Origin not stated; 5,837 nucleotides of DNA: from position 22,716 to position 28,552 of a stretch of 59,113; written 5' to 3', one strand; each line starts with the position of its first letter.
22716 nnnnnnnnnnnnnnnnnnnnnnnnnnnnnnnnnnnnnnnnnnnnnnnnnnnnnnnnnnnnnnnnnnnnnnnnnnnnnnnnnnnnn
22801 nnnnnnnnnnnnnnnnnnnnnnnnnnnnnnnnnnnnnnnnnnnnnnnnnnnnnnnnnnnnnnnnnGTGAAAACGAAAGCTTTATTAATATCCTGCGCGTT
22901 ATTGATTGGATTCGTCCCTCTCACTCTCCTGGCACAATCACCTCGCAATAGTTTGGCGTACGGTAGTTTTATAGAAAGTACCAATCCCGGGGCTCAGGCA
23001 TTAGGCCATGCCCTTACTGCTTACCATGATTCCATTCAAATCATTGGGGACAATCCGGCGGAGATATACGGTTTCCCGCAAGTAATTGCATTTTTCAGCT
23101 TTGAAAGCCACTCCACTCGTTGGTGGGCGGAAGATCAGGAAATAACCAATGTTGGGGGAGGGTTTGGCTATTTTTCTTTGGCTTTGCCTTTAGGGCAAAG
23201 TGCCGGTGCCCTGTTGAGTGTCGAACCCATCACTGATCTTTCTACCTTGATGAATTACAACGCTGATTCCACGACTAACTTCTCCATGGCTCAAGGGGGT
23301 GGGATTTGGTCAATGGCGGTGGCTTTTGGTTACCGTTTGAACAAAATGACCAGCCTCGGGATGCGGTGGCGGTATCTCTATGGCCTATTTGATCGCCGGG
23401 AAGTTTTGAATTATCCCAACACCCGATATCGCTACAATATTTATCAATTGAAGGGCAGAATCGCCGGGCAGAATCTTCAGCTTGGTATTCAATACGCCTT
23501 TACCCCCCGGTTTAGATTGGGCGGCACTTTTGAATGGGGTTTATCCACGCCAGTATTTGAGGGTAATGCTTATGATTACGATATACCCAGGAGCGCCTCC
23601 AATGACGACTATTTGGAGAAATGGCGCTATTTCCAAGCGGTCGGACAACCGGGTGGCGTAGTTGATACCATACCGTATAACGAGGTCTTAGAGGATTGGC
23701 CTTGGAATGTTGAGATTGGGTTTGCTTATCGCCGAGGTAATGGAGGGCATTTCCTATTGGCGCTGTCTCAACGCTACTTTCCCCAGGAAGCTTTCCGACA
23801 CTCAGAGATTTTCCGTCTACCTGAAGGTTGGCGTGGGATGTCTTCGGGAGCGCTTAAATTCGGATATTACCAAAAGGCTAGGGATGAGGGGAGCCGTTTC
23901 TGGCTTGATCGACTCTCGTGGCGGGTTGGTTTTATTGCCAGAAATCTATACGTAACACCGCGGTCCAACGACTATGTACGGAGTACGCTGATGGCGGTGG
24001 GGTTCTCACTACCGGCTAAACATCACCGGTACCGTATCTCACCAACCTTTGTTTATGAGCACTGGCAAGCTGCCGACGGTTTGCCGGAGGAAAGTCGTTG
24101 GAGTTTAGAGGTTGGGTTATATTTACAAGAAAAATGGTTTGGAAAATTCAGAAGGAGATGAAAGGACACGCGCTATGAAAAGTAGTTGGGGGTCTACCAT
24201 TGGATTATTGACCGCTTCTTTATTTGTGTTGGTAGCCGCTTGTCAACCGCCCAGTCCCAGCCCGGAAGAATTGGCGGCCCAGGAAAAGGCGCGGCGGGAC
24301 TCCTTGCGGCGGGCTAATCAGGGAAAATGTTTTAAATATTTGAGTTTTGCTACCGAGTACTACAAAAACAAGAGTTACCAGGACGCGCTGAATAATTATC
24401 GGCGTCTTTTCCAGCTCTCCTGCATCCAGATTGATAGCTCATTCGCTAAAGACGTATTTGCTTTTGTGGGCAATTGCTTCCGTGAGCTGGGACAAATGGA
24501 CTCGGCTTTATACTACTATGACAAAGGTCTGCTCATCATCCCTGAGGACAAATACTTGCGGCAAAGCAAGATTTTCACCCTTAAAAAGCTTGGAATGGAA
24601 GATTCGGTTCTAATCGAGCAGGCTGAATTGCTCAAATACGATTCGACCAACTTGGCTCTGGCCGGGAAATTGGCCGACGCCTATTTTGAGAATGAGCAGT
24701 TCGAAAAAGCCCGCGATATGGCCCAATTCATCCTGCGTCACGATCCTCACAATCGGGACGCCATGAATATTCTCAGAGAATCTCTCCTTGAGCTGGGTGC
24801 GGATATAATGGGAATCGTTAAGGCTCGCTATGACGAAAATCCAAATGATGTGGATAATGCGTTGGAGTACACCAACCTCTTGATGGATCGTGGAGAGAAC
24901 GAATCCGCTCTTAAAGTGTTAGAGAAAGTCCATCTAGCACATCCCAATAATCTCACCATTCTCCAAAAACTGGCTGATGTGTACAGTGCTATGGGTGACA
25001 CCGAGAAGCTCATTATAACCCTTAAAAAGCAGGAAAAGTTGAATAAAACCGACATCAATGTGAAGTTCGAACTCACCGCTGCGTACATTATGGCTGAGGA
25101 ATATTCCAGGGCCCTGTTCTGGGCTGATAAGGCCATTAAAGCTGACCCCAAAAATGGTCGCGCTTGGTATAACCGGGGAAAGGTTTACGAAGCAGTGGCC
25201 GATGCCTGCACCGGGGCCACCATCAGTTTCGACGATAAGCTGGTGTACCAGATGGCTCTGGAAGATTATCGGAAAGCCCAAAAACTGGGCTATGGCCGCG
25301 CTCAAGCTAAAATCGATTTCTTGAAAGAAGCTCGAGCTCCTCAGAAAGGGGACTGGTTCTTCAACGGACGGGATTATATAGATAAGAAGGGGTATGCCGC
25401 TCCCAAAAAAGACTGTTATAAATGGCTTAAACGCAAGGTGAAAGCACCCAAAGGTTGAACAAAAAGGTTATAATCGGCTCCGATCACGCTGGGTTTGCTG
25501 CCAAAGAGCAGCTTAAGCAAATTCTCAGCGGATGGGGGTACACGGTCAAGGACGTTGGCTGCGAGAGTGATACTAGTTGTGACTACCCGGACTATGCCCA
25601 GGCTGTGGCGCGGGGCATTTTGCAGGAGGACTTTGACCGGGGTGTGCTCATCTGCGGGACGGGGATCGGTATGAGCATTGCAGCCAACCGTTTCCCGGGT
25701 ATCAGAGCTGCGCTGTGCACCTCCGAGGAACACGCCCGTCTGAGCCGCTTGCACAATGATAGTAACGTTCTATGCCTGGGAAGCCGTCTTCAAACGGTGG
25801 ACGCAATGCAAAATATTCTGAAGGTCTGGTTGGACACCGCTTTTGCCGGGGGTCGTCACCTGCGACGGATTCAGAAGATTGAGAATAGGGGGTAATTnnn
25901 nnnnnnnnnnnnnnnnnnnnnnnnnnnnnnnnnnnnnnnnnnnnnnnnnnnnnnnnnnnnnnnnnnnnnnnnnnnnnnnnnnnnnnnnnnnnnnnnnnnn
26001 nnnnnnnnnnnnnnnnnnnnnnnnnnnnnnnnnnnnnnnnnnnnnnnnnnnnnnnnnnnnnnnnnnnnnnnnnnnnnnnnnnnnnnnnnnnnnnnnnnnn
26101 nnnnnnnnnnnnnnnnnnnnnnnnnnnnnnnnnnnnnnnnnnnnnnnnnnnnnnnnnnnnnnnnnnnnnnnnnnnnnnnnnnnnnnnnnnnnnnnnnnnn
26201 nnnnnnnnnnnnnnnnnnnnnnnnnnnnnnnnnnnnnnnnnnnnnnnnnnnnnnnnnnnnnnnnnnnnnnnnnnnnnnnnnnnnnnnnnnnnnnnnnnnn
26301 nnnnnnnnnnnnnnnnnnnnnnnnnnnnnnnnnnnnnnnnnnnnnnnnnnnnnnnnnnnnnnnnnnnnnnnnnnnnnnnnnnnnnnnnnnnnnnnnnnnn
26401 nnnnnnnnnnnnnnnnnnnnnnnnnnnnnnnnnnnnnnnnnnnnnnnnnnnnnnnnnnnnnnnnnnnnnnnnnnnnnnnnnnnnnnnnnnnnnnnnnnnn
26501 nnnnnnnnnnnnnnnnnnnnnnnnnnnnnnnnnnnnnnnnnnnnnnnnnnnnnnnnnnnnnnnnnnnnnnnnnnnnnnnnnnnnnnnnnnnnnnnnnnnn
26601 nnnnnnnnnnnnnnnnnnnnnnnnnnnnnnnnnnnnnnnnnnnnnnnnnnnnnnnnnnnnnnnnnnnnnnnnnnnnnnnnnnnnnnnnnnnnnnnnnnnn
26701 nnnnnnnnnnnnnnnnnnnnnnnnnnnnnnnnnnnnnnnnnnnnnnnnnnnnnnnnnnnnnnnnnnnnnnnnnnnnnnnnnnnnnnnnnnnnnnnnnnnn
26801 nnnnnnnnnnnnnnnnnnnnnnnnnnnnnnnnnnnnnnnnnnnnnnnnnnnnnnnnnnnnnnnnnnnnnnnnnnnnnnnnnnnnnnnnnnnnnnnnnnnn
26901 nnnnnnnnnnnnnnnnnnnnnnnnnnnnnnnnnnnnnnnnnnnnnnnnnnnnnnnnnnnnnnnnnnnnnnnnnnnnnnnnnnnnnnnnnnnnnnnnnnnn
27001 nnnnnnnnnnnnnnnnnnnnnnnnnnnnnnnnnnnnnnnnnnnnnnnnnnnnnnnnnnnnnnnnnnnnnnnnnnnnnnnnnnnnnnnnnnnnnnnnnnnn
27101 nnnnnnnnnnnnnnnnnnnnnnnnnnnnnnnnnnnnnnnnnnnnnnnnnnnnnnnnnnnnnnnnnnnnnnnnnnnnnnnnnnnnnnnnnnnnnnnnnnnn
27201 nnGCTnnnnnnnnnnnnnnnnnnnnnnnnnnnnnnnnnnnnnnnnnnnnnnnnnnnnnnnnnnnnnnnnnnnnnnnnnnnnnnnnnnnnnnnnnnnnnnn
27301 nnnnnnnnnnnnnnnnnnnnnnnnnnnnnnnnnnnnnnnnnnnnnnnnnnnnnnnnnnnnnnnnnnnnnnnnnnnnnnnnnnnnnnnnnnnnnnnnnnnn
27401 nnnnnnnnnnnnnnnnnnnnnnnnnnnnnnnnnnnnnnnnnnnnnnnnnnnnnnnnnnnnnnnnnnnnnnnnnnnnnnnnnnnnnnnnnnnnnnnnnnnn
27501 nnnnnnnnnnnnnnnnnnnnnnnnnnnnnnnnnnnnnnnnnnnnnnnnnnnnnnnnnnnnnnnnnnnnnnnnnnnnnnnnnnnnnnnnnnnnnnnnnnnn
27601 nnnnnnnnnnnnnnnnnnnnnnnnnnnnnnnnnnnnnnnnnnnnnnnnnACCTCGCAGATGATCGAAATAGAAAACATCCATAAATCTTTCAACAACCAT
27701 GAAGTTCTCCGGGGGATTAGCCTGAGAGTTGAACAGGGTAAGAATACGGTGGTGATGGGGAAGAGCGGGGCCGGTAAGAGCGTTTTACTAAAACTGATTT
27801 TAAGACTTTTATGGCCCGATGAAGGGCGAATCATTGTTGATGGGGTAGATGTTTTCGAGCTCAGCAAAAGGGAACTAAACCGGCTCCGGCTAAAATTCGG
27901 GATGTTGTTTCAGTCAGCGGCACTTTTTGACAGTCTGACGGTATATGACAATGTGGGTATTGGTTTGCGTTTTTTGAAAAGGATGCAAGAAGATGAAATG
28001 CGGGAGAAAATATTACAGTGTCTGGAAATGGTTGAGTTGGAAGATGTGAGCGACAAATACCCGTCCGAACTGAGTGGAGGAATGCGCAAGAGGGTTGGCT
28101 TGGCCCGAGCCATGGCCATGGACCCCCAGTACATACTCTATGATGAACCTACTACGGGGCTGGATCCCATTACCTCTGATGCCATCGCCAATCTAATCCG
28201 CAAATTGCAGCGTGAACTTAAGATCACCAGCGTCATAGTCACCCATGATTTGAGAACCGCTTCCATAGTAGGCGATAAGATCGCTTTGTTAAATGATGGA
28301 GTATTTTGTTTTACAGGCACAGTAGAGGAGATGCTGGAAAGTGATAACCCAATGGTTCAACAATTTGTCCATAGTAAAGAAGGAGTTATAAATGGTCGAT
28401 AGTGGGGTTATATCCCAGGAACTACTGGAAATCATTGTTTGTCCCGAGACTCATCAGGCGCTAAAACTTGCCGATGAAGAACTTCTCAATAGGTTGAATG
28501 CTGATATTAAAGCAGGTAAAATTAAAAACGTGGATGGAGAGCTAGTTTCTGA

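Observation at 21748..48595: Exported proteins are saturated with D-[S/T] sequons: signature of a Bacteroidota-like general O-glycosylation system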

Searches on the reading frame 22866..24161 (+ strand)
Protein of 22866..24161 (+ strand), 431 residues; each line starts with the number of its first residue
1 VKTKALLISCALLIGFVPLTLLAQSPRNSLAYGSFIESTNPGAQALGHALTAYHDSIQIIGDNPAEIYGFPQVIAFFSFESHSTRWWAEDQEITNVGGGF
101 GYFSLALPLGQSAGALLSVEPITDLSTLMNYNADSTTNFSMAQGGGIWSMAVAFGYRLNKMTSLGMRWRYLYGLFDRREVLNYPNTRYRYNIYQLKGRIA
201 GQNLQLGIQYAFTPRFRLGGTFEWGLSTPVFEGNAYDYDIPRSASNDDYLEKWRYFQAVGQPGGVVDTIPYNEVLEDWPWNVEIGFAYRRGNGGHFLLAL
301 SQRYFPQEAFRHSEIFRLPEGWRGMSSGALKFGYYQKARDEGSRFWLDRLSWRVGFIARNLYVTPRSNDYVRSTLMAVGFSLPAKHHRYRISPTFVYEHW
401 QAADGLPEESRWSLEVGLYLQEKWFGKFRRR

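Call 4: search_protein_families(library=pfam, proteins=[window:22866-24161:+], max_evalue=0.01)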
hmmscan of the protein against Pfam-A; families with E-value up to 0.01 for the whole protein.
window:22866-24161:+ (431 aa): 0 families

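Call 91: search_protein_families(library=pfam, proteins=[window:22866-24161:+], max_evalue=5)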
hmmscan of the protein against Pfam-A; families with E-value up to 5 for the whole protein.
window:22866-24161:+ (431 aa): 1 family
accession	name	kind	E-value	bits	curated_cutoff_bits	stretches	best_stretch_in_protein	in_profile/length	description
PF20841.2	NtrZ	-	0.066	14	27.7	1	200-225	25-50/78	NtrZ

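Call 92: search_protein_families(library=ncbifam, proteins=[window:22866-24161:+], max_evalue=0.1)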
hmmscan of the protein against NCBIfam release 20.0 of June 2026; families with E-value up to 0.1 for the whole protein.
window:22866-24161:+ (431 aa): 1 family
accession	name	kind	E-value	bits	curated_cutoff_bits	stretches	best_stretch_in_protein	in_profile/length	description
NF053685.1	BamG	equivalog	7.5e-27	94.4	250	1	25-427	7-395/397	BamG family beta-barrel-assembly machinery protein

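Call 98: search_solved_structures(query=window:22866-24161:+, max_evalue=1)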
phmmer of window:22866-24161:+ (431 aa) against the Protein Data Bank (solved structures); distinct sequences matched with E-value up to 1: 2.
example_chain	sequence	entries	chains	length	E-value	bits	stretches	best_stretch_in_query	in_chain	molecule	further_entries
9hiv_F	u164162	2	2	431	0.00015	23.8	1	11-212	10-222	Outer membrane protein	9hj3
9hjm_F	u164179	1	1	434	0.002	20.2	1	22-210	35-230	Outer membrane protein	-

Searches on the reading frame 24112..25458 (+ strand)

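Call 4: search_protein_families(library=pfam, proteins=[window:24112-25458:+], max_evalue=0.01)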
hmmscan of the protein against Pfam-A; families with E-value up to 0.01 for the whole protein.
window:24112-25458:+ (448 aa): 22 families
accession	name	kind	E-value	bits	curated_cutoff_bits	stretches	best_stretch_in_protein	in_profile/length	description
PF13428.12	TPR_14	-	2.5e-15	55.9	23.5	1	250-289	4-43/44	Tetratricopeptide repeat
PF14559.12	TPR_19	-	1.1e-14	54.9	25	2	257-299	1-43/68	Tetratricopeptide repeat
PF07719.23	TPR_2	-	9.2e-14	50.8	27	0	119-146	7-34/34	Tetratricopeptide repeat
PF00515.34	TPR_1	-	5.8e-12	45.3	27.8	1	120-146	8-34/34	Tetratricopeptide repeat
PF13432.12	TPR_16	-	9.5e-11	42.4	32.7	0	186-229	2-45/65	Tetratricopeptide repeat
PF13431.12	TPR_17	-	7.6e-10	38.7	24.4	1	339-361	3-25/34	Tetratricopeptide repeat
PF13424.12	TPR_12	-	2.1e-08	34.7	30.1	0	264-299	27-63/77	Tetratricopeptide repeat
PF13414.12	TPR_11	-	2.4e-08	34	26.8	1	339-360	18-39/42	TPR repeat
PF12895.13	ANAPC3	-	9e-08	32.7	27.2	0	261-316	3-57/82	Anaphase-promoting complex, cyclosome, subunit 3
PF14561.12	TPR_20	-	2e-06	28.5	25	1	236-305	11-82/90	Tetratricopeptide repeat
PF13429.12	TPR_15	-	2.4e-06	27.6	26.2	0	75-200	111-233/280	Tetratricopeptide repeat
PF14863.12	Alkyl_sulf_dimr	-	2.7e-06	28.3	26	0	246-298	68-120/139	Alkyl sulfatase dimerisation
PF13176.12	TPR_7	-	7.9e-06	26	27.9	0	284-307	2-27/36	Tetratricopeptide repeat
PF23914.1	TPR_CcmH_CycH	-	4.9e-05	23.6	42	1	240-300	77-140/158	Cytochrome c-type biogenesis protein H TPR domain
PF14853.12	Fis1_TPR_C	-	6.6e-05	23.4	25.3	0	187-219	7-39/53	Fis1 C-terminal tetratricopeptide repeat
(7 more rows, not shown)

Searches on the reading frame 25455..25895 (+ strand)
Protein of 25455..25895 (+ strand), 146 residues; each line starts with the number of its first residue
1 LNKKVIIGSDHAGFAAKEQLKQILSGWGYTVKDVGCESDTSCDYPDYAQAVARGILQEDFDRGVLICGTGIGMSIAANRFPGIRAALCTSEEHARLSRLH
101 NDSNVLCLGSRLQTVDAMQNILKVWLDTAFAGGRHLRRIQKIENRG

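Call 31: search_protein_families(library=pfam, proteins=[window:25455-25895:+], max_evalue=0.0001)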
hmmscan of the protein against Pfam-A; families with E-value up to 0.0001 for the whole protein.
window:25455-25895:+ (146 aa): 1 family
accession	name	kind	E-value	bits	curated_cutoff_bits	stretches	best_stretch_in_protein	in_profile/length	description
PF02502.23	LacAB_rpiB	-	1.7e-56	190.5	24.7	1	5-142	1-138/138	Ribose/Galactose Isomerase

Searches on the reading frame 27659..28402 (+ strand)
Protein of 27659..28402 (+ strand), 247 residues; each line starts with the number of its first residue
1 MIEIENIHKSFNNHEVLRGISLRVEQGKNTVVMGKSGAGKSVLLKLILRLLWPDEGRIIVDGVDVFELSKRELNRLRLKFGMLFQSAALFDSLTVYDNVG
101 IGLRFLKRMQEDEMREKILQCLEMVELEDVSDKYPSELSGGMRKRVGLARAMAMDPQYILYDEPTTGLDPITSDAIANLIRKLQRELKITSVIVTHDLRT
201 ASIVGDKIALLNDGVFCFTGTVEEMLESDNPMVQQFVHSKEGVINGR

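Call 31: search_protein_families(library=pfam, proteins=[window:27659-28402:+], max_evalue=0.0001)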
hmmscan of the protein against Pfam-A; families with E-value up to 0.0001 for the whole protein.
window:27659-28402:+ (247 aa): 2 families
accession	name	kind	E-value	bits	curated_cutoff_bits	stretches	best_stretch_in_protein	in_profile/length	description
PF00005.33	ABC_tran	-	3.8e-34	118.7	25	1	17-166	1-137/137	ABC transporter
PF13304.12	AAA_21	-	3.9e-06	27.6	27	0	134-197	234-299/304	AAA domain, putative AbiEii toxin, Type IV TA system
